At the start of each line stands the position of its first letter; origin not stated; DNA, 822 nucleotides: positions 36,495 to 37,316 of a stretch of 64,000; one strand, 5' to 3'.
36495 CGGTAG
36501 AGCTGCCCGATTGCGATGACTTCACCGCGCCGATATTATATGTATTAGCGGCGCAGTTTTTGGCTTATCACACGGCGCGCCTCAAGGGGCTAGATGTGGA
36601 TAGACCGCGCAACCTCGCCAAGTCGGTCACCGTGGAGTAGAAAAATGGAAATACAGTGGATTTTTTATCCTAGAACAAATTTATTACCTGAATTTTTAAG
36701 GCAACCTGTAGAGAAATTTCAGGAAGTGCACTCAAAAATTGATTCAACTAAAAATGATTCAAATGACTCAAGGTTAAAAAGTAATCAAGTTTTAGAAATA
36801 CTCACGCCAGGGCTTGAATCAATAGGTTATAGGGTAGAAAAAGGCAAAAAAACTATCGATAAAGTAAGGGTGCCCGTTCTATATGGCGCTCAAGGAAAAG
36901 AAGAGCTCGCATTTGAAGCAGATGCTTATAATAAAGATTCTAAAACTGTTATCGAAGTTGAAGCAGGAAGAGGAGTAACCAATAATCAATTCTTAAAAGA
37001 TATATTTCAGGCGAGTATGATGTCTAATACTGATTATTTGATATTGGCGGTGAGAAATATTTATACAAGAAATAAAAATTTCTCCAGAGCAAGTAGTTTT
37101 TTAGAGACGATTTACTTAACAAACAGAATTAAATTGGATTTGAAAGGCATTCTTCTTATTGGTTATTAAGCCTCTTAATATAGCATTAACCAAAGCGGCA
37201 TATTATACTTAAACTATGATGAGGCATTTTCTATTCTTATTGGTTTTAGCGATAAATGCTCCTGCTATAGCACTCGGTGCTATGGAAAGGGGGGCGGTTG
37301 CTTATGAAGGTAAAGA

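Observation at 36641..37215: AT-rich one-gene islet at the glmS 3' end (attTn7 position) encoding an orphan BamHI/BglII-like PD-(D/E)XK protein without a methyltransferase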

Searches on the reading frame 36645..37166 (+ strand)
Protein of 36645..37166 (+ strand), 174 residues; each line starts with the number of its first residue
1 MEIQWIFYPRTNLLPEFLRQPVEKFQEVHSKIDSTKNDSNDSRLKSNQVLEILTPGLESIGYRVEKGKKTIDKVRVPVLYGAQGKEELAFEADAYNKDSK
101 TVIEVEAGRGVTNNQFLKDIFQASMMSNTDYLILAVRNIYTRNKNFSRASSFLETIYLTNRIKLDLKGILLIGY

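Call 9: search_protein_families(library=pfam, proteins=[window:36645-37166:+], max_evalue=10)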
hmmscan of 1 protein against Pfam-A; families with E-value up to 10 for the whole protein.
window:36645-37166:+ (174 aa): 1 family
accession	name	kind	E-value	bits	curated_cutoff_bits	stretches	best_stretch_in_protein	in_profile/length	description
PF15386.11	Tantalus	-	0.0047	17.3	32.8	1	135-157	18-40/57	Drosophila Tantalus-like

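Call 10: search_protein_families(library=ncbifam, proteins=[window:36645-37166:+], max_evalue=10)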
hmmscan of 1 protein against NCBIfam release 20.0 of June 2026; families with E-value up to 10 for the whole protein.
window:36645-37166:+ (174 aa): 3 families
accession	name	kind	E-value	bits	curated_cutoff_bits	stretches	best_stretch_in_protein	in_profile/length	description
NF052644.1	T9SS_DNase_Rie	equivalog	0.029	13.7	260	1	73-115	80-122/251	T9SS-dependent surface endonuclease, AS87_RS02955 family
NF040910.1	CD1375_fam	subfamily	0.094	12.5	22.5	1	64-89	9-32/34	CD1375 family protein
NF008334.0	PRK11119.1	equivalog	0.097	11.7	215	1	50-109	45-100/331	glycine betaine/L-proline ABC transporter substrate-binding protein ProX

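Call 11: search_solved_structures(query=window:36645-37166:+, max_evalue=10, show_alignments=3)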
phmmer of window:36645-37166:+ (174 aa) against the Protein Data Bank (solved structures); distinct sequences matched with E-value up to 10: 3.
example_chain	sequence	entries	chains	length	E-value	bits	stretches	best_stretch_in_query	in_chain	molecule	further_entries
8tek_T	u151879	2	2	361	0.31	14.6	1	21-93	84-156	Flagellar associated protein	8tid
1h5y_A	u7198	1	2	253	0.36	14.3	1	58-99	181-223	HISF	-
8bd7_F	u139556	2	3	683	0.45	14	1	7-74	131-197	Intraflagellar transport protein 81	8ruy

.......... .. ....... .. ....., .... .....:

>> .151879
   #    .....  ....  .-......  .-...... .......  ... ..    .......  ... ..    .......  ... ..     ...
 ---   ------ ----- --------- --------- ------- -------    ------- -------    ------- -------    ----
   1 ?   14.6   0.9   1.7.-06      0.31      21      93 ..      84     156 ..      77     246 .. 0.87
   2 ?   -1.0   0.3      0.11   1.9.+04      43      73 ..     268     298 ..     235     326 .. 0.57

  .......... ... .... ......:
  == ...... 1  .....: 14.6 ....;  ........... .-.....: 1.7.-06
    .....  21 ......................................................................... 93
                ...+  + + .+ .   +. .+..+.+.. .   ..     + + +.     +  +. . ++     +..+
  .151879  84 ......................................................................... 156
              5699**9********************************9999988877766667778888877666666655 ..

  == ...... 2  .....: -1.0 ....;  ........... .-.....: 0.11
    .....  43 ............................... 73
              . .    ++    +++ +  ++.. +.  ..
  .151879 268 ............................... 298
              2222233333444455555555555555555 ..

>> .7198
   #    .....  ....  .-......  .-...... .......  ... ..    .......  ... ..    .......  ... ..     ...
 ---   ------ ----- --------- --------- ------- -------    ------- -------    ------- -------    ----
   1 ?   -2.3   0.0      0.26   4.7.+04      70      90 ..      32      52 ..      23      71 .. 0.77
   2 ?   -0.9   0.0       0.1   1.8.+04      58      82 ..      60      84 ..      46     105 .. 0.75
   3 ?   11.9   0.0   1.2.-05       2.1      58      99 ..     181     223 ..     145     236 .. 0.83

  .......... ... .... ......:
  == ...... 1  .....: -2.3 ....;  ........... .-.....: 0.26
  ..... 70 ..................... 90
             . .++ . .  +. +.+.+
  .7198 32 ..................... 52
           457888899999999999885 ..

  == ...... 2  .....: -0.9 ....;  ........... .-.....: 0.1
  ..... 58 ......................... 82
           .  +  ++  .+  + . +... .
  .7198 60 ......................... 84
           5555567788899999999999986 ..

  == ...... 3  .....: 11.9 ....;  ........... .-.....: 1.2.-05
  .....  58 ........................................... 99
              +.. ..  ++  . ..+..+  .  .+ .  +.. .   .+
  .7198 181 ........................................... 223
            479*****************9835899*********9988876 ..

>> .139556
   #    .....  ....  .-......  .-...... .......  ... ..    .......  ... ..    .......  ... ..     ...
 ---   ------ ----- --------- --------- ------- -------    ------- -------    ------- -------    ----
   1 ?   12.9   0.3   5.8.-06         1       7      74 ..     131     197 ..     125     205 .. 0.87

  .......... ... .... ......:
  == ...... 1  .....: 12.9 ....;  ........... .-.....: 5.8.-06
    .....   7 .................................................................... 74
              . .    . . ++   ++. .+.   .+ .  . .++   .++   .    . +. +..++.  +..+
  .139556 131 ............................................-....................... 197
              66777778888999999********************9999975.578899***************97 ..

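Call 12: find_homologous_proteins(query=window:36645-37166:+, max_evalue=0.001)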
Query window:36645-37166:+ (174 aa): 1466 proteins with E <= 0.001 among 1492 candidates; the best 120 are listed.
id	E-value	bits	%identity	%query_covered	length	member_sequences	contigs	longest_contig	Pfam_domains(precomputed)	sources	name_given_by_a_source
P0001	1.6e-107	375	100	100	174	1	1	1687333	-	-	-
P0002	1.5e-94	333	89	100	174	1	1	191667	-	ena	-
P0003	4.0e-65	237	62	99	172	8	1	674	-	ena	-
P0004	1.6e-64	235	62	99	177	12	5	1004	PF26497.1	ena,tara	tara:strand:+ start:85 stop:618 length:534 start_codon:yes stop_codon:yes gene_type:complete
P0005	1.7e-64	235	63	99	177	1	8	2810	-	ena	-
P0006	4.6e-64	233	64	99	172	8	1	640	-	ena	-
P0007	7.6e-64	233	63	99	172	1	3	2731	-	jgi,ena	-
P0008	1.6e-63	232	65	99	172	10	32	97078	-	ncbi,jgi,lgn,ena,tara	tara:strand:+ start:124 stop:642 length:519 start_codon:yes stop_codon:yes gene_type:complete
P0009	1.8e-63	232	63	99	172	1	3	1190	-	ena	-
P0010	3.1e-63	231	65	100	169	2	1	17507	-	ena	-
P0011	3.3e-63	231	64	99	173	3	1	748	-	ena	-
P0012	3.6e-63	231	61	99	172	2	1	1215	-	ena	-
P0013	4.5e-63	230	62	99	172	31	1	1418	-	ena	-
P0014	6.4e-63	230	63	99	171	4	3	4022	-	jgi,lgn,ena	-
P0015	8.7e-63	229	63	99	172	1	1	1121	-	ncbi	-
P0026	1.5e-59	219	60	99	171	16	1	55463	-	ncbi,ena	-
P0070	1.5e-50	190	51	99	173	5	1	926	PF26497.1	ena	-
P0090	4.8e-49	185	52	99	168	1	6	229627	-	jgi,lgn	jgi:hypothetical protein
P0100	1.6e-48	183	50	99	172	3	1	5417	PF26497.1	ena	-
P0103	2.5e-48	182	51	99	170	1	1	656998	-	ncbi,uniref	ncbi:hypothetical protein GCM10022291_15580 [Postechiella marina]|uniref:Uncharacterized protein n=1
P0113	1.3e-47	180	48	99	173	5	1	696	PF26497.1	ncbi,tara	tara:strand:- start:151 stop:672 length:522 start_codon:yes stop_codon:yes gene_type:complete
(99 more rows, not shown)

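Call 13: search_protein_families(library=padloc, proteins=[window:36645-37166:+], max_evalue=10)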
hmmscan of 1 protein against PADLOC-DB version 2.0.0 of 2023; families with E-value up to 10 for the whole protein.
window:36645-37166:+ (174 aa): 0 families

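Call 14: search_protein_families(library=phrogs, proteins=[window:36645-37166:+], max_evalue=10)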
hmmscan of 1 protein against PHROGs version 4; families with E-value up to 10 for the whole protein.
window:36645-37166:+ (174 aa): 0 families

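Call 15: search_protein_families(library=pfam, proteins=[P0004, P0070, P0100, P0113, P0103, P0008], max_evalue=1)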
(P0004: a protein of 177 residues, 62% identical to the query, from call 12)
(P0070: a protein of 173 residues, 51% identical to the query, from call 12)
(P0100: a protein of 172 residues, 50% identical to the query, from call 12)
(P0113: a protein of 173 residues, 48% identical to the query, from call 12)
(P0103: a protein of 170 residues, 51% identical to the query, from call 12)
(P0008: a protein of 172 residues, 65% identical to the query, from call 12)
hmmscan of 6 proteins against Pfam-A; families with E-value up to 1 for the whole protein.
P0004 (177 aa): 4 families
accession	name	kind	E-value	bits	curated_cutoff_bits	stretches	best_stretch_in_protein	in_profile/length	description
PF06009.19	Laminin_II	-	0.012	16.1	33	1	43-94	74-126/138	Laminin Domain II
PF08427.15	ARMH3_C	-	0.059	13.6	27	1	21-73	152-205/231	Armadillo-like helical domain-containing protein 3, C-terminal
PF05873.17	Mt_ATP-synt_D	-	0.11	12.8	27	1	3-79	47-122/154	ATP synthase D chain, mitochondrial (ATP5H)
PF25632.1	Fusello_VP2_Capsid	-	0.13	13.2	27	1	124-166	27-69/74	Fusellovirus capsid protein VP2 family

P0070 (173 aa): 0 families

P0100 (172 aa): 1 family
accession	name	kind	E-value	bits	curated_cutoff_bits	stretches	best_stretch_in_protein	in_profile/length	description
PF23116.1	HHD_RTEL1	-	0.075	13.8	27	1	92-166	4-75/102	RTEL1, HHD domain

P0113 (173 aa): 0 families

P0103 (170 aa): 1 family
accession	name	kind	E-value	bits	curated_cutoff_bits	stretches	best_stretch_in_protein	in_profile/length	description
PF05587.19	Anth_Ig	-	0.11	13.3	26.9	1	16-60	32-76/102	Anthrax receptor extracellular domain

P0008 (172 aa): 1 family
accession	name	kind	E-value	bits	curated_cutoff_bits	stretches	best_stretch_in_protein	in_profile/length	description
PF03328.21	HpcH_HpaI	-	0.027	14.2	25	1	3-113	87-136/221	HpcH/HpaI aldolase/citrate lyase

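Call 18: search_solved_structures(query=A1, max_evalue=10, show_alignments=3)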
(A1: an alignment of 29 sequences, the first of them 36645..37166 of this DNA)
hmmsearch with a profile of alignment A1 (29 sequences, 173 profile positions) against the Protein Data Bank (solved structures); distinct sequences matched with E-value up to 10: 4.
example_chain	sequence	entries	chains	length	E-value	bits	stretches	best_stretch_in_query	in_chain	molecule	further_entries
8iuf_AB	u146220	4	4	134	0.047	17.2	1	7-74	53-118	NDUFAB1-alpha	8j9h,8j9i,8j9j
4l5t_A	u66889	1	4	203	0.13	15.7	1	86-135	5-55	Interferon-activable protein 202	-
1h5y_A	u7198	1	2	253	0.29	14.6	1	46-94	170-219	HISF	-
8iuf_AC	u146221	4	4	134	0.94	12.9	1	7-73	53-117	NDUFAB1-beta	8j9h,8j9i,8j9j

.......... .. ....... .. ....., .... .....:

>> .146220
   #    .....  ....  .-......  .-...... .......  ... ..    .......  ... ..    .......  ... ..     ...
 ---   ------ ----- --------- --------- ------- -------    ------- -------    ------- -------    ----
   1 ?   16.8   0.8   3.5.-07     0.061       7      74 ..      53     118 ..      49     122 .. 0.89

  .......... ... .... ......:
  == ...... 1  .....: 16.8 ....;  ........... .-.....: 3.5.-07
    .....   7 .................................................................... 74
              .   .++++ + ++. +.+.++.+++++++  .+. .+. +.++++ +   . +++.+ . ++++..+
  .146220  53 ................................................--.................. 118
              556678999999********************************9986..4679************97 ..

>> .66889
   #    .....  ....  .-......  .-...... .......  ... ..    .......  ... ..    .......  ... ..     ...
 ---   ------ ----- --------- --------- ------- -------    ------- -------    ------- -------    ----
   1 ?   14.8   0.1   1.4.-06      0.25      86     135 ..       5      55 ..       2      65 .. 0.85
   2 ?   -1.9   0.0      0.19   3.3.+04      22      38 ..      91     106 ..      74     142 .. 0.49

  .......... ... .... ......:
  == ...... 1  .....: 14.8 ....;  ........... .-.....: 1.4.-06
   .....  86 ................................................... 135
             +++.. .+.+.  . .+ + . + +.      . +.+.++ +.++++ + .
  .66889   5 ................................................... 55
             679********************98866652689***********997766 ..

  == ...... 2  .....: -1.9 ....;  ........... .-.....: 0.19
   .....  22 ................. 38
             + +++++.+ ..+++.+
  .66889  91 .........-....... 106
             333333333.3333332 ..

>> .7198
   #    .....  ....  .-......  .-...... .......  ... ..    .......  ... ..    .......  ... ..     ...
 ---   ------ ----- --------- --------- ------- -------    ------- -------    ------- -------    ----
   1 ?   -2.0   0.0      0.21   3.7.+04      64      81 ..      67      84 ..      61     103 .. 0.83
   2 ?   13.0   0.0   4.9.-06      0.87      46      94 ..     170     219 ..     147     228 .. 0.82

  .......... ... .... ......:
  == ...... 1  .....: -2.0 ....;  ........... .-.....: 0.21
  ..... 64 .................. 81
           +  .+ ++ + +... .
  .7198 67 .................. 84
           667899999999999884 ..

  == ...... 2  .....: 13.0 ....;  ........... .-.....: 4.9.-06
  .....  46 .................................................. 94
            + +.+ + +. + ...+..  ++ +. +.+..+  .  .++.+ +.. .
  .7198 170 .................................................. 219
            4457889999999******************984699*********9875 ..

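Call 20: find_encoding_contigs(protein=P0002, flank=8000, max_places=3)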
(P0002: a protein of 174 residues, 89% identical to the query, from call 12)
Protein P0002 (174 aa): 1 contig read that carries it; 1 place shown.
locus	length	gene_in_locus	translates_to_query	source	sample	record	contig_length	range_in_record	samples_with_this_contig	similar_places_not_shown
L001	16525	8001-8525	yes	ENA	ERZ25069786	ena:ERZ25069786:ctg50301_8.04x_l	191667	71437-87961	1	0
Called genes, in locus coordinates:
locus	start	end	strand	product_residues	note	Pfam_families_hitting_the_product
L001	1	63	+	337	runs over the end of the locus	PF02547:Queuosine_synth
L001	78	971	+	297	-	PF08238:Sel1, PF23310:TPR_27 (faint), PF08238:Sel1 (weak)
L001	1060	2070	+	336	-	PF01702:TGT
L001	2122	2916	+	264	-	PF01507:PAPS_reduct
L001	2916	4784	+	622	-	PF00009:GTP_EFTU, PF01926:MMR_HSR1 (faint), PF13401:AAA_22 (faint), PF13671:AAA_33 (faint), PF03144:GTP_EFTU_D2 (weak), PF22594:GTP-eEF1A_C, PF01583:APS_kinase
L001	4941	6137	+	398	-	PF00483:NTP_transferase (weak), PF12804:NTP_transf_3, PF25084:LbH_EIF2B (faint), PF25087:GMPPB_C (faint), PF00132:Hexapep (weak)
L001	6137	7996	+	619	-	PF13230:GATase_4 (weak), PF13522:GATase_6, PF13537:GATase_7 (weak), PF01380:SIS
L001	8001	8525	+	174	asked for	-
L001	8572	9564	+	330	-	PF08238:Sel1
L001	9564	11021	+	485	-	PF08238:Sel1 (weak)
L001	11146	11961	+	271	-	PF00318:Ribosomal_S2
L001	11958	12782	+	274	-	PF25025:EF-Ts_N (weak), PF00889:EF_TS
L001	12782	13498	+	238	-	PF00696:AA_kinase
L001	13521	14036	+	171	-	PF01765:RRF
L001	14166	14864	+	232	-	PF01255:Prenyltransf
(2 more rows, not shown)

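Call 21: find_encoding_contigs(protein=P0008, flank=8000, max_places=6)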
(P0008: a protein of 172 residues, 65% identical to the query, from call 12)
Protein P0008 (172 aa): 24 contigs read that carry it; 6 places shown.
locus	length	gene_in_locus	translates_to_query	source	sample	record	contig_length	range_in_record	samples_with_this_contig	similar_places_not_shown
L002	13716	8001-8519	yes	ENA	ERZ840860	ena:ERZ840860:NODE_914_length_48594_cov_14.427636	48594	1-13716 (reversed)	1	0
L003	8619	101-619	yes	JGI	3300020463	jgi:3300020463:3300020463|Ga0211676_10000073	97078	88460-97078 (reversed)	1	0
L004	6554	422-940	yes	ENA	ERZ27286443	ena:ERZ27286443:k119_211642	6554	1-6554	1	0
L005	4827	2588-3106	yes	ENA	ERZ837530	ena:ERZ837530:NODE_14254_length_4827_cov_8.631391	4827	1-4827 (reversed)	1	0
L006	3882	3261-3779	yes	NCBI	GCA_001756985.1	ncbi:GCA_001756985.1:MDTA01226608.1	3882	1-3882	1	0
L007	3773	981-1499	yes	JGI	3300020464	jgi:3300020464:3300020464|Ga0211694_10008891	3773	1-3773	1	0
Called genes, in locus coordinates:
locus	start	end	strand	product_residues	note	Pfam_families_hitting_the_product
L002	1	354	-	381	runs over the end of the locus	PF01571:GCV_T, PF08669:GCV_T_C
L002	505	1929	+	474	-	PF01979:Amidohydro_1 (weak), PF07969:Amidohydro_3, PF01979:Amidohydro_1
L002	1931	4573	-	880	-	PF00246:Peptidase_M14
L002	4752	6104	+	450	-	PF00483:NTP_transferase, PF01128:IspD, PF12804:NTP_transf_3, PF00132:Hexapep (weak), PF25087:GMPPB_C, PF00132:Hexapep, PF25084:LbH_EIF2B, PF00132:Hexapep, +3 more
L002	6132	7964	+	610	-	PF13522:GATase_6, PF13537:GATase_7, PF01380:SIS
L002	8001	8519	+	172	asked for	-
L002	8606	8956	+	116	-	-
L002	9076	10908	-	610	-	PF14534:DUF4440 (faint)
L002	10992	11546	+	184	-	PF00578:AhpC-TSA, PF08534:Redoxin, PF00085:Thioredoxin (faint)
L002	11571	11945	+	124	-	PF12893:Lumazine_bd_2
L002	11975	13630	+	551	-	PF02776:TPP_enzyme_N, PF00205:TPP_enzyme_M, PF02775:TPP_enzyme_C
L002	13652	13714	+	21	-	?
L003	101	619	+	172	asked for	-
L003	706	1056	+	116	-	-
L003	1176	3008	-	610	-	PF14534:DUF4440 (faint)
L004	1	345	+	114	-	?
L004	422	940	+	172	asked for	-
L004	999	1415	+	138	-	-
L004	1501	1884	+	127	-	-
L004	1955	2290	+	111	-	-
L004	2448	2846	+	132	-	PF01124:MAPEG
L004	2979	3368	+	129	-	-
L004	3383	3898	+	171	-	PF22741:PTP-NADK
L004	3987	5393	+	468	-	PF04174:CP_ATPgrasp_1, PF14403:CP_ATPgrasp_2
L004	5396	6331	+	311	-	PF04168:Alpha-E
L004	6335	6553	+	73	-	?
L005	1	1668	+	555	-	?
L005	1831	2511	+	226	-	-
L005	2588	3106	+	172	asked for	-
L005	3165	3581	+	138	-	-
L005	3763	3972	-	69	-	-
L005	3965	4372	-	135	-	-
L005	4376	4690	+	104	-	-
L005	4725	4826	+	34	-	?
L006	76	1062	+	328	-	-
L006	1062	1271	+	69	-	-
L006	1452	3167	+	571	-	PF00239:Resolvase, PF07508:Recombinase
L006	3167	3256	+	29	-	-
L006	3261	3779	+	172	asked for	-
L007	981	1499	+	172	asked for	-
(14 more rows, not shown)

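Call 22: find_encoding_contigs(protein=P0103, flank=8000, max_places=3)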
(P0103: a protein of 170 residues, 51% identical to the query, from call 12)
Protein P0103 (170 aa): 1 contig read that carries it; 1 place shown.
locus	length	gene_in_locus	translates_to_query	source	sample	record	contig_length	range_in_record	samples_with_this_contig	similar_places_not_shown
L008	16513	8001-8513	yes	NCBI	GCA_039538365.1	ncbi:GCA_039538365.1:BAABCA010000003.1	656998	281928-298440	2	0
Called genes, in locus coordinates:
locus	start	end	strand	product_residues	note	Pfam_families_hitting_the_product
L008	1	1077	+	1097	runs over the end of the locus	PF11028:TMEM260_N, PF28497:DUF8416, PF28495:TMEM260_2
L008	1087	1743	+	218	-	PF01522:Polysacc_deac_1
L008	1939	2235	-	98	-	PF00085:Thioredoxin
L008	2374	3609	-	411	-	PF28548:4TM_phosphoesterase, PF00149:Metallophos, PF12850:Metallophos_2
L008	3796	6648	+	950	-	PF02739:5_3_exonuc_N, PF01367:5_3_exonuc, PF01612:DNA_pol_A_exo1, PF22619:DNA_polI_exo1, PF00476:DNA_pol_A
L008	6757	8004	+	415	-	PF00145:DNA_methylase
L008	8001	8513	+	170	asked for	-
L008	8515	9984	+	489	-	PF13589:HATPase_c_3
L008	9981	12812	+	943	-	PF10593:Z1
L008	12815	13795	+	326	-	PF14390:DUF4420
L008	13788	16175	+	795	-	PF22879:AIPR_N, PF10592:AIPR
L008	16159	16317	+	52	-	-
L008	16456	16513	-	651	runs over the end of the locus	PF08497:Radical_SAM_N, PF04055:Radical_SAM (faint), PF11842:DUF3362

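Call 23: predict_structure(alignment_id=A1)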
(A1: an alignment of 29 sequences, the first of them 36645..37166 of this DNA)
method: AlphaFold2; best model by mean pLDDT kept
length: 174 residues; sequences in the alignment: 29
mean_pLDDT: 90.4   pTM: 0.89
mean pLDDT of the five models: 90.4, 90.5, 89.9, 88.9, 87.1
residues with pLDDT >= 90: 120; 70-90: 42; 50-70: 12; < 50: 0
segments of 3 or more residues with pLDDT < 50: none
pLDDT, mean of each block of 10 residues (from residue 1): 91 97 97 87 90 98 92 87 69 97 84 84 92 94 90 93 93 96
secondary structure, 60 per line:
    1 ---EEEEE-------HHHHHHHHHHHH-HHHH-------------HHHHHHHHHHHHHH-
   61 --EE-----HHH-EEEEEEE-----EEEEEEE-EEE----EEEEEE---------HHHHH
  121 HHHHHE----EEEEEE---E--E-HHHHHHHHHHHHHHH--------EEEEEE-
elements in order: E4-8 H16-27 H29-32 H46-59 E74-80 E86-92 E94-96 E101-106 H116-125 E131-136 H145-159 E168-173
